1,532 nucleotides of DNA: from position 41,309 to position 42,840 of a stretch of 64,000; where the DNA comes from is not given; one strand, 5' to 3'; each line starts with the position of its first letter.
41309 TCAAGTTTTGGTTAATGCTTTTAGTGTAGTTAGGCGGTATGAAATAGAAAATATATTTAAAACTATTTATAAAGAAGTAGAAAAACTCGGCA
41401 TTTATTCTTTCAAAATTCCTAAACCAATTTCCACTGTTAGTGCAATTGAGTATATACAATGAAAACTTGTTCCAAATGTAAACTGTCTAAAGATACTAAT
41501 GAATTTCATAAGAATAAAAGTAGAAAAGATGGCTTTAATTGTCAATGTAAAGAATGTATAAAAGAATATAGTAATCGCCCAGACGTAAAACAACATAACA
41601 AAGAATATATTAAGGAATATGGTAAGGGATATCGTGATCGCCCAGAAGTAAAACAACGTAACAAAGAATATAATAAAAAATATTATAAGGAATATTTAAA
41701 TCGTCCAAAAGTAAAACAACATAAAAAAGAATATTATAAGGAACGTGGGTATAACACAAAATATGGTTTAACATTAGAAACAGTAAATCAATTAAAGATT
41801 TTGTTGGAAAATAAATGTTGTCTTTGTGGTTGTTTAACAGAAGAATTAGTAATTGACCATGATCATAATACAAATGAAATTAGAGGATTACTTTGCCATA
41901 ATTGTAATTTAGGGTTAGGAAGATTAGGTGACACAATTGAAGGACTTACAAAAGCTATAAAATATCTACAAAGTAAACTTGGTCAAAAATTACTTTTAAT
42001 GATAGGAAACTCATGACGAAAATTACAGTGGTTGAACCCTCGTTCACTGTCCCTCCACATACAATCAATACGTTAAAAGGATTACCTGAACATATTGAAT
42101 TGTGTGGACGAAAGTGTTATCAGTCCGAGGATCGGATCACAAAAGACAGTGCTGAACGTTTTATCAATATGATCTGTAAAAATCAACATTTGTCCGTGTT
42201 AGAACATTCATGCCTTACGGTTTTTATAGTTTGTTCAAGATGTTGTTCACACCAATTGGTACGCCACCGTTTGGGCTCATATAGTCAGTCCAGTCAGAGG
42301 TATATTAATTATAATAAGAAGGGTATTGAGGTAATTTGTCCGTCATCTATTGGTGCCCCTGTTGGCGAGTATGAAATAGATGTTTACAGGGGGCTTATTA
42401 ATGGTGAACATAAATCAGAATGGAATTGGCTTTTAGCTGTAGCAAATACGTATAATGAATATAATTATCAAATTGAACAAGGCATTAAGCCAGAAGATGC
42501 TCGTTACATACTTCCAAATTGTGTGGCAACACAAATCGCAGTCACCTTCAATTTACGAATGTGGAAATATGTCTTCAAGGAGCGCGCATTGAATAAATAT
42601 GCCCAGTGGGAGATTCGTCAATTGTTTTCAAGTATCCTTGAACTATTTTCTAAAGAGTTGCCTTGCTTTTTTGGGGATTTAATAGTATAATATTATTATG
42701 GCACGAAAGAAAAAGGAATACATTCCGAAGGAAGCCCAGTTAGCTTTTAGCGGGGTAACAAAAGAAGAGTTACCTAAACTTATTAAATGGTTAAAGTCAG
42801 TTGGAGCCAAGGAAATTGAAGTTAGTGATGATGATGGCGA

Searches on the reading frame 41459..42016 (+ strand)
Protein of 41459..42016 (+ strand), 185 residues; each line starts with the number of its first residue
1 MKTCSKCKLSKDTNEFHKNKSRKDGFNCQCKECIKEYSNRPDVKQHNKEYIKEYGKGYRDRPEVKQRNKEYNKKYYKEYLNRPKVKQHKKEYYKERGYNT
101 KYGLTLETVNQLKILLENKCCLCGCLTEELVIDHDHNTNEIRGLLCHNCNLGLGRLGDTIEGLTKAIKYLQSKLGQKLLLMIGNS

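Call 48: search_protein_families(library=phrogs, proteins=[window:41459-42016:+], max_evalue=0.0001)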
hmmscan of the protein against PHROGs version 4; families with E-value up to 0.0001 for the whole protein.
window:41459-42016:+ (185 aa): 9 families
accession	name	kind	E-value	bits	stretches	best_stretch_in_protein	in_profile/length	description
phrog_2633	-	DNA, RNA and nucleotide metabolism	4.1e-29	102.6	2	69-173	34-139/142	endonuclease VII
phrog_2914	-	DNA, RNA and nucleotide metabolism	5.8e-25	89.1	1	62-173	33-155/190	endonuclease VII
phrog_307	-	DNA, RNA and nucleotide metabolism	2.7e-18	68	1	19-172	49-178/334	endonuclease VII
phrog_2340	-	DNA, RNA and nucleotide metabolism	4.9e-12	47.3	1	1-149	8-155/171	endonuclease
phrog_1035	-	DNA, RNA and nucleotide metabolism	7.6e-12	46.6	1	1-155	63-212/271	endonuclease VII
phrog_17507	-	DNA, RNA and nucleotide metabolism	1.1e-07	32.6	1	132-172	1-42/65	endonuclease VII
phrog_423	-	DNA, RNA and nucleotide metabolism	2.1e-07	32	1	117-159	23-70/159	endonuclease VII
phrog_2255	-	DNA, RNA and nucleotide metabolism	5.6e-07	30.2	1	1-57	53-110/211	HNH endonuclease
phrog_11865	-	DNA, RNA and nucleotide metabolism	1.9e-06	29.2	1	131-161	1-31/95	endonuclease VII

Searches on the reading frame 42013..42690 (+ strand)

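Call 48: search_protein_families(library=phrogs, proteins=[window:42013-42690:+], max_evalue=0.0001)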
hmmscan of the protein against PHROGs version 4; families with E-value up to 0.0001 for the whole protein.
window:42013-42690:+ (225 aa): 5 families
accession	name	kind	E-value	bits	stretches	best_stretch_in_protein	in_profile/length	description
phrog_85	-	DNA, RNA and nucleotide metabolism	1.7e-48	166.8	1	26-221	389-581/866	thymidylate synthase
phrog_22708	-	DNA, RNA and nucleotide metabolism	1.7e-14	54.8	1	39-101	63-127/242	thymidylate synthase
phrog_10644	-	DNA, RNA and nucleotide metabolism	1.6e-12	48.8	1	71-218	4-149/160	thymidylate synthase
phrog_35637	-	DNA, RNA and nucleotide metabolism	1.3e-07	32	1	61-201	130-253/366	thymidylate synthase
phrog_28804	-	DNA, RNA and nucleotide metabolism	2.3e-07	32.1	0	149-218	13-80/91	thymidylate synthase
